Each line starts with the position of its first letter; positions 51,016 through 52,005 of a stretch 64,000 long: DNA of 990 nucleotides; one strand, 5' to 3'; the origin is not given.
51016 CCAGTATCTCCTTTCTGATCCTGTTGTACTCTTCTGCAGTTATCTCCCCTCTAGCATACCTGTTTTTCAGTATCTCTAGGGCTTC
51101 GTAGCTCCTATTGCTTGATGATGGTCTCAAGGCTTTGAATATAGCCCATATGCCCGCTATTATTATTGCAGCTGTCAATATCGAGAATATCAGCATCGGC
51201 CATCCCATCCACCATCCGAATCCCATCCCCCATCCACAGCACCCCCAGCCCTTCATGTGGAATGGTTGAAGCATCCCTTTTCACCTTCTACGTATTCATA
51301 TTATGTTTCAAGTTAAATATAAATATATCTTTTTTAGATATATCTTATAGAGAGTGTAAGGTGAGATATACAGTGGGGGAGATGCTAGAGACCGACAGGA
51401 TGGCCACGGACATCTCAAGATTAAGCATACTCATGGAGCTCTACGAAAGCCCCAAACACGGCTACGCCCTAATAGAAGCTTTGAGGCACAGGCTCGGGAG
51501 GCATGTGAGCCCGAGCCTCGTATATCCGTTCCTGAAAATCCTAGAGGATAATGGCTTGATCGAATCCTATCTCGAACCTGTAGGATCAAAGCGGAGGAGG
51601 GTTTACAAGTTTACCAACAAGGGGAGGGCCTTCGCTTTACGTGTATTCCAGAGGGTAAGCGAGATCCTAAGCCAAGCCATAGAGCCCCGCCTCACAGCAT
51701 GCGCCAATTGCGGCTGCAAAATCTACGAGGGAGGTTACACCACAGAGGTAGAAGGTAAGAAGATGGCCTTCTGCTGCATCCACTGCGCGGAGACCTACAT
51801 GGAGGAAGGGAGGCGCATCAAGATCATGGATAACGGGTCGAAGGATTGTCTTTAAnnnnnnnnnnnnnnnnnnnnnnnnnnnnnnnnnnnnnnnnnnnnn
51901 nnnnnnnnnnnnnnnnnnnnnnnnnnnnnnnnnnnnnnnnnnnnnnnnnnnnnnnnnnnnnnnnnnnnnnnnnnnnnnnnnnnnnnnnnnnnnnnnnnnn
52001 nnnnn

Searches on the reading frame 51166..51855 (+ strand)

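Call 31: search_protein_families(library=pfam, proteins=[window:51166-51855:+], max_evalue=0.0001)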
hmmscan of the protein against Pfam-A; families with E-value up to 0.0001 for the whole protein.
window:51166-51855:+ (229 aa): 2 families
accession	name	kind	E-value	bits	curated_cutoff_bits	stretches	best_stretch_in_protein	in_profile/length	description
PF03551.20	PadR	-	1.1e-14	54.6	27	1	88-155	1-71/75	Transcriptional regulator PadR-like family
PF24273.1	TRASH_HVO_1752_C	-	2.7e-05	24.7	27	1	178-214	3-39/47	HVO_1752, C-terminal TRASH domain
